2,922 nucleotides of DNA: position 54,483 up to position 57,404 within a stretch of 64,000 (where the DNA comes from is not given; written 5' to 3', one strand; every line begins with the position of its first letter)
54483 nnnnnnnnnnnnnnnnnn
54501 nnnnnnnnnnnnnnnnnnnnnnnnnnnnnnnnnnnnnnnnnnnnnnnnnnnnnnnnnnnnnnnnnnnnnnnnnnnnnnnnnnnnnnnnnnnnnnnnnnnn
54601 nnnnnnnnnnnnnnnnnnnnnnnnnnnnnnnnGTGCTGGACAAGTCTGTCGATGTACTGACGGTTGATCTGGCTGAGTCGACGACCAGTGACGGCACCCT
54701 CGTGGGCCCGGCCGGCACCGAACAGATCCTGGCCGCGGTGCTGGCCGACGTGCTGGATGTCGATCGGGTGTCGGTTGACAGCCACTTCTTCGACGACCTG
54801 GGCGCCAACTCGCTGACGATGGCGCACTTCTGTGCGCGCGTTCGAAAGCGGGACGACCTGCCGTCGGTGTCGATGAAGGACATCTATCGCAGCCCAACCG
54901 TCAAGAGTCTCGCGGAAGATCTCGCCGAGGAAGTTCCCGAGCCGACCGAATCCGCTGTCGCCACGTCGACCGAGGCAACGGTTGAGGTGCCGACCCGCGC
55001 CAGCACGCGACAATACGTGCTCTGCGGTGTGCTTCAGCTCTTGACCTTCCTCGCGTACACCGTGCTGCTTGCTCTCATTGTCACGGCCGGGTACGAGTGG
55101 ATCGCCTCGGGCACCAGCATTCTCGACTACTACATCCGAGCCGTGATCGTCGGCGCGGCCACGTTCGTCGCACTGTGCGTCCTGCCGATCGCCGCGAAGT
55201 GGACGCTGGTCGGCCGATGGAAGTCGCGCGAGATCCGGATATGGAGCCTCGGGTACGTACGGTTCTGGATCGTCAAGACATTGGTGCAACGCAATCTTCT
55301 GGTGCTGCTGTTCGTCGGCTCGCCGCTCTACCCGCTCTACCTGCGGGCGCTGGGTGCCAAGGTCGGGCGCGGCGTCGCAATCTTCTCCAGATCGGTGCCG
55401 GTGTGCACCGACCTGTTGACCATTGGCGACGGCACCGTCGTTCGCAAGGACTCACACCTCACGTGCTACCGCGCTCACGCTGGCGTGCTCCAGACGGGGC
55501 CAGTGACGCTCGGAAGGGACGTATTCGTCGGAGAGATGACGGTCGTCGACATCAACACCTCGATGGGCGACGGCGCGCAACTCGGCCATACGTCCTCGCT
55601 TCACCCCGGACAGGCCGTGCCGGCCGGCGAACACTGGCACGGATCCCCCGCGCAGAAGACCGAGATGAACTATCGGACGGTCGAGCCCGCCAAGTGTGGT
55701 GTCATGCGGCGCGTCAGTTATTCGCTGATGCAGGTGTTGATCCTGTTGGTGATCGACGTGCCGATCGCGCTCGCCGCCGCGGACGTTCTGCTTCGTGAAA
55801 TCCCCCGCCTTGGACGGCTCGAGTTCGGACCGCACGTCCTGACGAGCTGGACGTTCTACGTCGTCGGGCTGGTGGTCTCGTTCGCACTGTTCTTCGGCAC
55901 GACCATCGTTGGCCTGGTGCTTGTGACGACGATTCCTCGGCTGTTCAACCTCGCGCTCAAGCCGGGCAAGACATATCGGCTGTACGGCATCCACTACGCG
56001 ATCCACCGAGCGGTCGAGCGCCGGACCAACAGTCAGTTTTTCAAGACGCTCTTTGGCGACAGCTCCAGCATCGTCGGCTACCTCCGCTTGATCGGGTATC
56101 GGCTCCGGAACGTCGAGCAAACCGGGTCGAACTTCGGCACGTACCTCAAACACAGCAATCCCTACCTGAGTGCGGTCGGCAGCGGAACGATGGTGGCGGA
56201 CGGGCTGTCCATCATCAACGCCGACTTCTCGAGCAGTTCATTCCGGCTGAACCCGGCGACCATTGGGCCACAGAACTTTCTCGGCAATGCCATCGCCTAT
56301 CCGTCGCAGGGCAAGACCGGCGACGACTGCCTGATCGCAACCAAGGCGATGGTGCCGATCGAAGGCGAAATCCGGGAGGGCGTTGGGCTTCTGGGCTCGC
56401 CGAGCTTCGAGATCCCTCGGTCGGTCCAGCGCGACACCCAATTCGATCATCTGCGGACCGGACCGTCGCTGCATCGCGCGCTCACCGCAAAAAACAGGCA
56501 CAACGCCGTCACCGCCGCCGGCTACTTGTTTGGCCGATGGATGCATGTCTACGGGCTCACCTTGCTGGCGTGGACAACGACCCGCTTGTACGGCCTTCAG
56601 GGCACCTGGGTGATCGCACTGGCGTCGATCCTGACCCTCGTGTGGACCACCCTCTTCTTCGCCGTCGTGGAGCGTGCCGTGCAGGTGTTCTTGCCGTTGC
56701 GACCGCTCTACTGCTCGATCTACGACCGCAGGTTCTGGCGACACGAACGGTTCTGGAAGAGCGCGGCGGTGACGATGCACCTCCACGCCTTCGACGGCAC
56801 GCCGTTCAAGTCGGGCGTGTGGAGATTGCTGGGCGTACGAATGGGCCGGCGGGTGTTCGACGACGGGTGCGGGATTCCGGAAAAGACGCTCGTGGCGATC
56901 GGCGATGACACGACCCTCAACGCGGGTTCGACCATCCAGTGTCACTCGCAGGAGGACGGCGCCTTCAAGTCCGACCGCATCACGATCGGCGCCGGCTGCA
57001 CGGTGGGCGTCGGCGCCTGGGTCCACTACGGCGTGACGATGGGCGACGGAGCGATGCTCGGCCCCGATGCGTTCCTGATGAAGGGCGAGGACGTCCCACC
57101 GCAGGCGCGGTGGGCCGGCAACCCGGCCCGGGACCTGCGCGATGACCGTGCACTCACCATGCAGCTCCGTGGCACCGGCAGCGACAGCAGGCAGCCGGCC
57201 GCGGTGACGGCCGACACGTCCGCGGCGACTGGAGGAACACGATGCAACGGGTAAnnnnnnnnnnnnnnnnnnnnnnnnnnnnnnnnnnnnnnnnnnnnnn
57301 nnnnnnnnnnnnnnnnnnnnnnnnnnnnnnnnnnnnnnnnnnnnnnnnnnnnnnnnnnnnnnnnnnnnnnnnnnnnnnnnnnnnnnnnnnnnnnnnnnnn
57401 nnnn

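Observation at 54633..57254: A-less carrier-polymerase: T domain + (2 TM + hexapeptide-repeat domain) x 3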

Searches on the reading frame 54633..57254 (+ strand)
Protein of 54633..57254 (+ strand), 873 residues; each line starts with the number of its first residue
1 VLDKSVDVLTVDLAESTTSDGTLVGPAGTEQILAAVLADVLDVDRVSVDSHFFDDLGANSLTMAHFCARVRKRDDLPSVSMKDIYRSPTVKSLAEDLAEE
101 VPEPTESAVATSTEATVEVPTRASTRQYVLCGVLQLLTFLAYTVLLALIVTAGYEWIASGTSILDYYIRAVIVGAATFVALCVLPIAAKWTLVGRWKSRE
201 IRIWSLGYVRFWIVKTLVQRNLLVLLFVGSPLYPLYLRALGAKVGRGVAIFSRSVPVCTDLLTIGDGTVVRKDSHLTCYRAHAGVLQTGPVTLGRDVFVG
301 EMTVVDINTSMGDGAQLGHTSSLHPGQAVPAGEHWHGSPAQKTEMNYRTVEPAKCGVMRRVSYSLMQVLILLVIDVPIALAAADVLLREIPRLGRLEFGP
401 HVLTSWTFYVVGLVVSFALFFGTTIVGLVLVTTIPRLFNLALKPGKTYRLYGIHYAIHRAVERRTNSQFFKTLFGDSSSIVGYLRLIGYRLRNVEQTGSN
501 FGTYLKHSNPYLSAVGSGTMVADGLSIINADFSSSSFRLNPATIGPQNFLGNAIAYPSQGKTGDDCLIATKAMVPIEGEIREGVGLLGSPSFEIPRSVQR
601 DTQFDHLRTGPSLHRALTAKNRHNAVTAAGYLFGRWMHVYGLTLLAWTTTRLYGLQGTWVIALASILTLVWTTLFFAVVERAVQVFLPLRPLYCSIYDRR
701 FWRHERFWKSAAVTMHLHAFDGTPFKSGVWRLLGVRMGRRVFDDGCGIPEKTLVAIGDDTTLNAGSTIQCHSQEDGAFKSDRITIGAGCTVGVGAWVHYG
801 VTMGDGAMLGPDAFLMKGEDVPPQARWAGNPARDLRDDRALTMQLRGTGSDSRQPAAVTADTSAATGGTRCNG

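Call 5: search_protein_families(library=pfam, proteins=[window:54633-57254:+], max_evalue=0.01)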
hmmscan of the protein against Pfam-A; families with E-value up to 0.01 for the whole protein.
window:54633-57254:+ (873 aa): 3 families
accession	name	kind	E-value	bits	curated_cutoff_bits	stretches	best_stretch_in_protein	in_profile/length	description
PF00550.31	PP-binding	-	1.3e-08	35.4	20.8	1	32-95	2-65/67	Phosphopantetheine attachment site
PF00132.30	Hexapep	-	1.8e-07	31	27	0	783-814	2-33/36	Bacterial transferase hexapeptide (six repeats)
PF14602.12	Hexapep_2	-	4e-05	23.7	27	1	783-810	2-27/34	Hexapeptide repeat of succinyl-transferase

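Call 6: search_protein_families(library=ncbifam, proteins=[window:54633-57254:+], max_evalue=0.01)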
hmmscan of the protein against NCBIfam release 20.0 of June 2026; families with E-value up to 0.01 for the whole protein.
window:54633-57254:+ (873 aa): 23 families
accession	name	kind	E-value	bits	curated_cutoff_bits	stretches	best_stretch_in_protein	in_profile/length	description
TIGR02353.1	NRPS_term_dom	equivalog_domain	6.8e-222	738.6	423.1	1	130-832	1-695/695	Pls/PosA family non-ribosomal peptide synthetase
NF007797.0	PRK10502.1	subfamily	2.5e-10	40.3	192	1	756-837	95-178/183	WcaF family extracellular polysaccharide biosynthesis acetyltransferase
NF058585.1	HptprglPActTf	PfamEq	7.5e-10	38.6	300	1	749-839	75-161/172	heptaprenylglyceryl phosphate O-acetyltransferase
TIGR03570.1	NeuD_NnaD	subfamily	8.7e-10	38.5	160.8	1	755-833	119-202/202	NeuD/PglB/VioB family sugar acetyltransferase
NF007076.0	PRK09527.1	equivalog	2.6e-08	33.5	347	1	758-837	106-184/203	galactoside O-acetyltransferase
NF041874.1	EPS_EpsC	equivalog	4.3e-08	33.1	150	1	723-836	56-165/168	serine O-acetyltransferase EpsC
NF050158.1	CarbAnhydGPos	equivalog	1.6e-07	31.2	250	1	784-837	89-142/172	gamma carbonic anhydrase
NF047350.1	aureusi_NRPS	equivalog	2.7e-07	27.9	2500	1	28-98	1924-1991/2373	aureusimine non-ribosomal peptide synthetase AusA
NF007240.0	PRK09677.1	equivalog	3.3e-07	30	243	0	776-835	124-181/192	putative lipopolysaccharide biosynthesis O-acetyl transferase WbbJ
NF007499.0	PRK10092.1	equivalog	4.1e-07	30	314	1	756-835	96-180/183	maltose O-acetyltransferase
TIGR03308.1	phn_thr-fam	hypoth_equivalog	4.4e-07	29.9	201.65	1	779-837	105-161/204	phosphonate metabolim protein, transferase hexapeptide repeat family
TIGR01172.1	cysE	equivalog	6.4e-06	26.3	210.65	1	734-833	67-162/162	serine O-acetyltransferase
NF000490.1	chloram_CatB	equivalog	6.4e-06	25.6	350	1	774-837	102-163/210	type B chloramphenicol O-acetyltransferase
NF004282.0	PRK05691.1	subfamily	1.7e-05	21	4090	1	28-97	4241-4308/4334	non-ribosomal peptide synthase/polyketide synthase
NF033468.1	stregram_VatI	exception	1.8e-05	24.6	415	1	769-837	100-165/208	streptogramin A O-acetyltransferase Vat(I)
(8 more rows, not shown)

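Call 9: find_homologous_proteins(query=window:54633-57254:+)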
Query window:54633-57254:+ (873 aa): 5179 proteins with E <= 0.001 among 8000 candidates; the best 120 are listed.
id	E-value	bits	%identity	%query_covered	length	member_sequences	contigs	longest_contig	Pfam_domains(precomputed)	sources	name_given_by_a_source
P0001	0.0e+0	1986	100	100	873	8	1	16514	PF00550.32,PF14602.13,PF00132.31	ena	-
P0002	0.0e+0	1616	80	100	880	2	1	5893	PF00550.32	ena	-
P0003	0.0e+0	1591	80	98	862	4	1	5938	PF00550.32,PF14602.13,PF00132.31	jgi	jgi:non-ribosomal peptide synthetase-like protein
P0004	0.0e+0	1476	73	100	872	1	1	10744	PF00550.32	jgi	jgi:non-ribosomal peptide synthetase-like protein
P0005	0.0e+0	1467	72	100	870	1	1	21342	PF00550.32,PF00132.31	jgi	jgi:non-ribosomal peptide synthetase-like protein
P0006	0.0e+0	1464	73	100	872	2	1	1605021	PF00550.32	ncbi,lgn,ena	-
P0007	0.0e+0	1455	72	100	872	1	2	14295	PF00550.32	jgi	jgi:non-ribosomal peptide synthetase-like protein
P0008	0.0e+0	1438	71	100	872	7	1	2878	PF00550.32,PF14602.13,PF00132.31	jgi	jgi:non-ribosomal peptide synthetase-like protein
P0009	0.0e+0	1432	71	100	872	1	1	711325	PF00550.32,PF00132.31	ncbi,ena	-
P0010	0.0e+0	1431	71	100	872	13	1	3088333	PF00550.32,PF14602.13,PF00132.31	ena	-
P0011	0.0e+0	1430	70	100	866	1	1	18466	PF00550.32,PF00132.31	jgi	jgi:non-ribosomal peptide synthetase-like protein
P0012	0.0e+0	1406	70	99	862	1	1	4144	PF00550.32,PF14602.13,PF00132.31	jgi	jgi:non-ribosomal peptide synthetase-like protein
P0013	0.0e+0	1351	68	99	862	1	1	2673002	PF00550.32,PF14602.13,PF00132.31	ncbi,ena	-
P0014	0.0e+0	1341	67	99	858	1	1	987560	PF00550.32,PF14602.13,PF00132.31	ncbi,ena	-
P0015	0.0e+0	1336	67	98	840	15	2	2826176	PF00550.32,PF14602.13,PF00132.31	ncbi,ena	-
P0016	0.0e+0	1330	63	93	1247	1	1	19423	PF00550.32,PF00132.31,PF01471.24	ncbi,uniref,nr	ncbi:Pls/PosA family non-ribosomal peptide synthetase [Pseudonocardia nigra]|uniref:Pls/PosA family 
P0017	0.0e+0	1330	64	96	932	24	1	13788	PF00550.32,PF00132.31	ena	-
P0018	0.0e+0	1307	63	93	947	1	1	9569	PF00550.32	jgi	jgi:non-ribosomal peptide synthetase-like protein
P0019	0.0e+0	1306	60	93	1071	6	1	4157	PF00550.32,PF00132.31,PF23297.2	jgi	jgi:non-ribosomal peptide synthetase-like protein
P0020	0.0e+0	1273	58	95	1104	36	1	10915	PF00550.32,PF14602.13,PF00132.31,PF23297.2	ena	-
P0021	0.0e+0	1270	63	97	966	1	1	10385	PF00550.32,PF14602.13,PF00132.31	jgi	jgi:non-ribosomal peptide synthetase-like protein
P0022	0.0e+0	1268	59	93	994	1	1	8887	PF00550.32,PF14602.13,PF00132.31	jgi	jgi:non-ribosomal peptide synthetase-like protein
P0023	0.0e+0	1265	61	96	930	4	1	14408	PF00550.32,PF14602.13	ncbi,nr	ncbi:MAG TPA: Pls/PosA family non-ribosomal peptide synthetase [Pseudonocardiaceae bacterium]|nr:Pls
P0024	0.0e+0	1264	65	96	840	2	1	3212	PF00550.32,PF14602.13,PF00132.31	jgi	jgi:non-ribosomal peptide synthetase-like protein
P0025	0.0e+0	1262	60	93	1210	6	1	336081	PF00550.32,PF00132.31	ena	-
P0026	0.0e+0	1257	59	93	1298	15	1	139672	PF00550.32,PF00132.31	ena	-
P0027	0.0e+0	1257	50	93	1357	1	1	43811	PF21022.3,PF06630.18,PF00550.32,PF14602.13,PF00132.31,PF23297.2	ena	-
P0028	0.0e+0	1257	59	93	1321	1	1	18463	PF00550.32,PF00132.31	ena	-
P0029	0.0e+0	1256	59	93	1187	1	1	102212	PF00550.32,PF00132.31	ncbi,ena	-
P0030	0.0e+0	1253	59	92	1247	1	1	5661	PF00550.32,PF14602.13,PF00132.31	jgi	jgi:non-ribosomal peptide synthetase-like protein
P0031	0.0e+0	1250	62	94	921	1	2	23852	PF00550.32,PF00132.31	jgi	jgi:non-ribosomal peptide synthetase-like protein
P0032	0.0e+0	1245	64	96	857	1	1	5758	PF00550.32,PF00132.31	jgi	jgi:non-ribosomal peptide synthetase-like protein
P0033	0.0e+0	1244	57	96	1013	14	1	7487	PF00550.32,PF00132.31,PF23297.2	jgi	jgi:non-ribosomal peptide synthetase-like protein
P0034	0.0e+0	1244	59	92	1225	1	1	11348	PF00550.32,PF00132.31,PF23297.2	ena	-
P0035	0.0e+0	1243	62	93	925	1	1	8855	PF00550.32,PF00132.31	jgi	jgi:non-ribosomal peptide synthetase-like protein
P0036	0.0e+0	1241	61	93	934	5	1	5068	PF00550.32,PF14602.13,PF00132.31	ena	-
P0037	0.0e+0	1237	61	94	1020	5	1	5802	PF00550.32,PF00132.31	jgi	jgi:non-ribosomal peptide synthetase-like protein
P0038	0.0e+0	1236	61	96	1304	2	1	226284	PF00550.32,PF14602.13,PF00132.31,PF00501.35,PF23297.2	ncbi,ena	-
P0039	0.0e+0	1235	58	94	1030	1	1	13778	PF00550.32,PF14602.13,PF00132.31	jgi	jgi:non-ribosomal peptide synthetase-like protein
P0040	0.0e+0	1235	59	95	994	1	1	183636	PF00550.32,PF00132.31,PF23297.2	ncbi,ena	-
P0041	0.0e+0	1234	65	94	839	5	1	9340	PF00550.32,PF14602.13,PF00132.31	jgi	jgi:non-ribosomal peptide synthetase-like protein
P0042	0.0e+0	1231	60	97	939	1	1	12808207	PF00550.32,PF00132.31,PF23297.2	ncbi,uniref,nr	ncbi:non-ribosomal peptide synthetase-like protein [Kibdelosporangium banguiense]|uniref:Non-ribosom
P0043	0.0e+0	1231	62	92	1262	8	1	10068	PF00550.32,PF00132.31,PF00501.35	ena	-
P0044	0.0e+0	1231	60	96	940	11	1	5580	PF00550.32,PF14602.13,PF00132.31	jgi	jgi:non-ribosomal peptide synthetase-like protein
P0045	0.0e+0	1230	62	92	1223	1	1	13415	PF00550.32,PF00501.35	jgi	jgi:non-ribosomal peptide synthetase-like protein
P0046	0.0e+0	1228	57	94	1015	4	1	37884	PF00550.32,PF00132.31,PF23297.2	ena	-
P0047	0.0e+0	1228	61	95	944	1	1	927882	PF00550.32,PF00132.31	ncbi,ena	-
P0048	0.0e+0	1228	59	93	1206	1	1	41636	PF00550.32,PF00132.31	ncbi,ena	-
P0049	0.0e+0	1226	59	93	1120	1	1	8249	PF00550.32,PF00132.31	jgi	jgi:non-ribosomal peptide synthetase-like protein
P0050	0.0e+0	1225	56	98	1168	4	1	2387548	PF00550.32,PF23297.2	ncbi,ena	-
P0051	0.0e+0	1224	64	96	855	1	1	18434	PF00550.32,PF14602.13,PF00132.31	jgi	jgi:non-ribosomal peptide synthetase-like protein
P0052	0.0e+0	1222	55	96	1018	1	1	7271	PF00550.32,PF00132.31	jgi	jgi:non-ribosomal peptide synthetase-like protein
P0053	0.0e+0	1220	59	93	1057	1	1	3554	PF00550.32,PF00132.31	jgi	jgi:non-ribosomal peptide synthetase-like protein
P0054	0.0e+0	1220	61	94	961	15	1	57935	PF00550.32,PF14602.13,PF00132.31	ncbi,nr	ncbi:MAG: hypothetical protein QOE72_4814 [Chloroflexota bacterium]|nr:hypothetical protein [Chlorof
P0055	0.0e+0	1219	62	92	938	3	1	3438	PF00550.32,PF14602.13,PF00132.31,PF23297.2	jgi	-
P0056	0.0e+0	1216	64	96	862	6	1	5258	PF00550.32,PF00132.31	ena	-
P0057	0.0e+0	1215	64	96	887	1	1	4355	PF00550.32,PF00132.31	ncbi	ncbi:MAG: Pls/PosA family non-ribosomal peptide synthetase [Solirubrobacteraceae bacterium]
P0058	0.0e+0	1214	64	93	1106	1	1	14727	PF00550.32,PF01471.24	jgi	jgi:non-ribosomal peptide synthetase-like protein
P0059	0.0e+0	1214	61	92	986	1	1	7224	PF00550.32,PF14602.13,PF00132.31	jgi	jgi:non-ribosomal peptide synthetase-like protein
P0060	0.0e+0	1212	60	92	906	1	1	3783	PF00550.32,PF00132.31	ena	-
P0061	0.0e+0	1212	61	93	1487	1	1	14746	PF00550.32,PF00132.31,PF13424.13,PF07719.24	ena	-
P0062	0.0e+0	1212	59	93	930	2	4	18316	PF00550.32,PF00132.31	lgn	-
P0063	0.0e+0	1211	63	96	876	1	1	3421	PF00550.32,PF00132.31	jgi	jgi:non-ribosomal peptide synthetase-like protein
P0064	0.0e+0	1211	62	92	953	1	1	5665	PF00550.32,PF00132.31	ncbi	-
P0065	0.0e+0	1209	56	95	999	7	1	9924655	PF00550.32,PF00132.31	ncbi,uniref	ncbi:Pls/PosA family non-ribosomal peptide synthetase [Pseudonocardia sp. CA-142604]|uniref:Pls/PosA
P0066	0.0e+0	1209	61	93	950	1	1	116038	PF00550.32,PF14602.13,PF00132.31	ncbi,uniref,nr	ncbi:peptide synthetase [Streptomyces sp. PSKA54]|uniref:Peptide synthetase n=1 Tax=Streptomyces him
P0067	0.0e+0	1207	62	92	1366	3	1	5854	PF00550.32,PF00132.31,PF00501.35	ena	-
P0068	0.0e+0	1206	63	93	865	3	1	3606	PF00550.32,PF00132.31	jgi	-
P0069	0.0e+0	1205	61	92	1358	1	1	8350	PF00550.32,PF00132.31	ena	-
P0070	0.0e+0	1204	62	100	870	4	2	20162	PF00550.32,PF00132.31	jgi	jgi:non-ribosomal peptide synthetase-like protein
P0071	0.0e+0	1203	64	95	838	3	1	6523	PF00550.32,PF00132.31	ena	-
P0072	0.0e+0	1203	61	93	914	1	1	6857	PF00550.32,PF14602.13,PF00132.31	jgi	jgi:non-ribosomal peptide synthetase-like protein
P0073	0.0e+0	1203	61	98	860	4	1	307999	PF00550.32,PF00132.31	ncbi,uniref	ncbi:Pls/PosA family non-ribosomal peptide synthetase [Streptomyces sp. NPDC060064]|uniref:Pls/PosA 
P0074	0.0e+0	1202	60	95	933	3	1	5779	PF00550.32,PF14602.13,PF00132.31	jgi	jgi:non-ribosomal peptide synthetase-like protein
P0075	0.0e+0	1202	60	93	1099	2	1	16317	PF00550.32,PF00132.31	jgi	jgi:non-ribosomal peptide synthetase-like protein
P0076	0.0e+0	1201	62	98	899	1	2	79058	PF00550.32,PF14602.13,PF00132.31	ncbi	ncbi:MAG: Pls/PosA family non-ribosomal peptide synthetase [Pseudonocardiales bacterium]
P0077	0.0e+0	1201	55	97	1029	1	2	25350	PF00550.32,PF00132.31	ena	-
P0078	0.0e+0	1201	60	95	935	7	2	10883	PF00550.32,PF00132.31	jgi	-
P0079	0.0e+0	1201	62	97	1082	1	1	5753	PF00550.32,PF00132.31,PF08823.17,PF01471.24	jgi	jgi:non-ribosomal peptide synthetase-like protein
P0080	0.0e+0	1200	60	94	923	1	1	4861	PF00550.32,PF00132.31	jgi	jgi:non-ribosomal peptide synthetase-like protein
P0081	0.0e+0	1200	57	92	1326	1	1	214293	PF00550.32,PF14602.13,PF00132.31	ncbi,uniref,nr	ncbi:Pls/PosA family non-ribosomal peptide synthetase [Pseudonocardia charpentierae]|uniref:Phosphop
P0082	0.0e+0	1200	62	98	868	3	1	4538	PF00550.32,PF14602.13,PF00132.31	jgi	jgi:non-ribosomal peptide synthetase-like protein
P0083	0.0e+0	1199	64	96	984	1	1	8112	PF00550.32,PF00132.31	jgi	jgi:non-ribosomal peptide synthetase-like protein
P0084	0.0e+0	1198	55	98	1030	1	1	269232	PF27205.1,PF00550.32,PF00132.31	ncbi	ncbi:Pls/PosA family non-ribosomal peptide synthetase [Streptomyces sp. NPDC001348]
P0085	0.0e+0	1198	62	96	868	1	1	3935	PF00550.32,PF14602.13,PF00132.31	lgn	-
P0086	0.0e+0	1197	55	96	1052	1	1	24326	PF00550.32,PF14602.13,PF00132.31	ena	-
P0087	0.0e+0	1196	61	93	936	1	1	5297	PF00550.32,PF14602.13,PF00132.31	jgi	jgi:non-ribosomal peptide synthetase-like protein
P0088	0.0e+0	1196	61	92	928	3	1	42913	PF00550.32,PF00132.31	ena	-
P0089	0.0e+0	1196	63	96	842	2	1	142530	PF00550.32,PF14602.13,PF00132.31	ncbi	ncbi:Pls/PosA family non-ribosomal peptide synthetase [Streptomyces sp. SYSU K217416]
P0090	0.0e+0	1195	55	97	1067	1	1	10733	PF00550.32,PF23297.2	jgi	jgi:non-ribosomal peptide synthetase-like protein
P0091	0.0e+0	1194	64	95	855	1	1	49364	PF00550.32,PF00132.31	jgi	jgi:non-ribosomal peptide synthetase-like protein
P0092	0.0e+0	1194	62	99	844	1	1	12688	PF00550.32,PF14602.13,PF00132.31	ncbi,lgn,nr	ncbi:MAG: phosphopantetheine-binding protein [Actinomycetota bacterium]|nr:phosphopantetheine-bindin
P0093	0.0e+0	1194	55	95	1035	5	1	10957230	PF00550.32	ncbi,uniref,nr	ncbi:Pls/PosA family non-ribosomal peptide synthetase [Amycolatopsis sp. DSM 110486]|uniref:Pls/PosA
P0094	0.0e+0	1194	62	95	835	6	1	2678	PF00550.32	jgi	jgi:non-ribosomal peptide synthetase-like protein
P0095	0.0e+0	1193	62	96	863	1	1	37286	PF00550.32,PF00132.31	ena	-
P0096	0.0e+0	1193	63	96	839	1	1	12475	PF00550.32,PF14602.13,PF00132.31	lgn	-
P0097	0.0e+0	1192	60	95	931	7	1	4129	PF00550.32,PF14602.13,PF00132.31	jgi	jgi:non-ribosomal peptide synthetase-like protein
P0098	0.0e+0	1192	58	95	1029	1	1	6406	PF00550.32,PF14602.13,PF00132.31,PF23297.2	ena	-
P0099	0.0e+0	1191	61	99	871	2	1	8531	PF00550.32,PF14602.13,PF00132.31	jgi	jgi:non-ribosomal peptide synthetase-like protein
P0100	0.0e+0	1191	60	98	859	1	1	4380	PF00550.32,PF00132.31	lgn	-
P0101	0.0e+0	1191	60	93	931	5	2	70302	PF00550.32,PF00132.31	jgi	jgi:non-ribosomal peptide synthetase-like protein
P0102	0.0e+0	1190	59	94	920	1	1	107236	PF00550.32,PF00132.31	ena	-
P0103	0.0e+0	1189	61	91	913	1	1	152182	PF00550.32,PF14602.13,PF00132.31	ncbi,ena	-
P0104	0.0e+0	1189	63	93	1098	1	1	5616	PF00550.32,PF14602.13,PF01471.24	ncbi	-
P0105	0.0e+0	1189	63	96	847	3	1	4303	PF00550.32,PF14602.13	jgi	jgi:non-ribosomal peptide synthetase-like protein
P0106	0.0e+0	1189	60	93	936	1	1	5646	PF00550.32,PF14602.13,PF00132.31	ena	-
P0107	0.0e+0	1188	62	93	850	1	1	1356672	PF00550.32,PF14602.13,PF00132.31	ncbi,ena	-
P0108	0.0e+0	1188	62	96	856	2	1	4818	PF00550.32,PF00132.31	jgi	jgi:non-ribosomal peptide synthetase-like protein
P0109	0.0e+0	1188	63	96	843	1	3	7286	PF00550.32,PF00132.31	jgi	jgi:non-ribosomal peptide synthetase-like protein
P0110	0.0e+0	1187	59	96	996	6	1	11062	PF00550.32,PF00132.31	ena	-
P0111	0.0e+0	1187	57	96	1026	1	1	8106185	PF00550.32,PF00132.31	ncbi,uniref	ncbi:Pls/PosA family non-ribosomal peptide synthetase [Streptomyces cynarae]|uniref:Pls/PosA family 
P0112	0.0e+0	1187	60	93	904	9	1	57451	PF00550.32,PF14602.13,PF00132.31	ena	-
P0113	0.0e+0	1187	60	93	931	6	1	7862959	PF00550.32,PF00132.31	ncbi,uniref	ncbi:Pls/PosA family non-ribosomal peptide synthetase [Pseudonocardia xinjiangensis]|uniref:Pls/PosA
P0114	0.0e+0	1186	59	93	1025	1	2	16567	PF00550.32,PF00132.31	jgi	jgi:non-ribosomal peptide synthetase-like protein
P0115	0.0e+0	1185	60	93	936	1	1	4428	PF00550.32,PF14602.13,PF00132.31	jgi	-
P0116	0.0e+0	1185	64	93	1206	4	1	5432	PF00550.32,PF00132.31,PF00501.35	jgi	jgi:non-ribosomal peptide synthetase-like protein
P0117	0.0e+0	1184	59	92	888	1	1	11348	PF00550.32,PF14602.13,PF00132.31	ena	-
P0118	0.0e+0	1184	62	96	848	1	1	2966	PF00550.32,PF14602.13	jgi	-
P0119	0.0e+0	1184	60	93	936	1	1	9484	PF00550.32,PF14602.13,PF00132.31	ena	-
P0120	0.0e+0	1184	60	92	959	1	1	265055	PF00550.32,PF14602.13,PF00132.31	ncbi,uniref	ncbi:Pls/PosA family non-ribosomal peptide synthetase [Streptomyces sp. NPDC002133]|uniref:Pls/PosA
